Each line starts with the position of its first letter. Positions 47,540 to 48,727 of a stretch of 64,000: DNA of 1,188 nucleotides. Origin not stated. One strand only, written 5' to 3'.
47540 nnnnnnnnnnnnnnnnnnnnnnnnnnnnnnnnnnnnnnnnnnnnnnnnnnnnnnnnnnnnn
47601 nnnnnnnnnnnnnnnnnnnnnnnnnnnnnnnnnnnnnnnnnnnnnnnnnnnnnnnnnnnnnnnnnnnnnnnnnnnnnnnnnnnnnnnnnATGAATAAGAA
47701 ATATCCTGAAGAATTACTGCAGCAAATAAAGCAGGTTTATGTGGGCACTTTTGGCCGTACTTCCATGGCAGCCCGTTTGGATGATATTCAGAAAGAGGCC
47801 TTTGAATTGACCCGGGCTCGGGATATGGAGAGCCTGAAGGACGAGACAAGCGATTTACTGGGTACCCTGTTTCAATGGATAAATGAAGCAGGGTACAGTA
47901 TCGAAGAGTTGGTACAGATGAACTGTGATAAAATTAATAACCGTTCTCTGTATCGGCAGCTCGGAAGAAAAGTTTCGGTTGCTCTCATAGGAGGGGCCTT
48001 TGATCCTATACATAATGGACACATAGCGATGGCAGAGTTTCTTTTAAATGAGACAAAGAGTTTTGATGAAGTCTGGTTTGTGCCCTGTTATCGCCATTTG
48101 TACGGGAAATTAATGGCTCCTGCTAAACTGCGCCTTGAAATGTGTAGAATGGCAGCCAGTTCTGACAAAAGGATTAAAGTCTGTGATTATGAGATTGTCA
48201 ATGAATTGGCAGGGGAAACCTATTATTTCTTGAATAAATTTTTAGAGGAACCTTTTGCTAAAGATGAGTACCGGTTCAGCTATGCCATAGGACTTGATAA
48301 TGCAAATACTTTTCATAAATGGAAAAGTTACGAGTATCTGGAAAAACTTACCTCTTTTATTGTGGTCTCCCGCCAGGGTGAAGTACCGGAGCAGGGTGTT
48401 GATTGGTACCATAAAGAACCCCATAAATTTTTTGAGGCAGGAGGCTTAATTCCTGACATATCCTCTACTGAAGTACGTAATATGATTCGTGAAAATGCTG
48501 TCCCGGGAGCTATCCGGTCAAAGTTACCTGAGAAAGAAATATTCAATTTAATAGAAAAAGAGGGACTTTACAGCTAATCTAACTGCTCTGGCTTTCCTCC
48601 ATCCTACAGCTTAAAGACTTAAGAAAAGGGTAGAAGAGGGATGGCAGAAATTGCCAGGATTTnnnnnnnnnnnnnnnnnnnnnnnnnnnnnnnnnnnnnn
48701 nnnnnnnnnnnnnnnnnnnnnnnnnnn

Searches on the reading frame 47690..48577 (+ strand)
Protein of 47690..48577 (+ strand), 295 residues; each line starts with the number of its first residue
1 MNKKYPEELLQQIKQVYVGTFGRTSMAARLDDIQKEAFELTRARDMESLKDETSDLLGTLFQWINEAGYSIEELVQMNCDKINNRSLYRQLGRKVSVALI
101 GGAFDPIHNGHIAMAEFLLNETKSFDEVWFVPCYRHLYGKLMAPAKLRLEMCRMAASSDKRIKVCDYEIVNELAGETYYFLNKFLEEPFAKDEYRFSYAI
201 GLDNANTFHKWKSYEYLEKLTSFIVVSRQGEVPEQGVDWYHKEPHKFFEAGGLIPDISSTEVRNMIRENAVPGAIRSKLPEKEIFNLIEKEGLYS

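Call 22: search_protein_families(library=pfam, proteins=[window:47690-48577:+], max_evalue=0.01)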
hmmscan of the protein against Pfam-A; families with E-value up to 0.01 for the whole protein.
window:47690-48577:+ (295 aa): 2 families
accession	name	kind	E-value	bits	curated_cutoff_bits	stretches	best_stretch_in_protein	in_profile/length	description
PF01467.32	CTP_transf_like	-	1.1e-18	68.2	21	1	99-264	1-132/133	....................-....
PF03819.22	MazG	-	0.0007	20.3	22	1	34-86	14-70/74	MazG nucleotide pyrophosphohydrolase domain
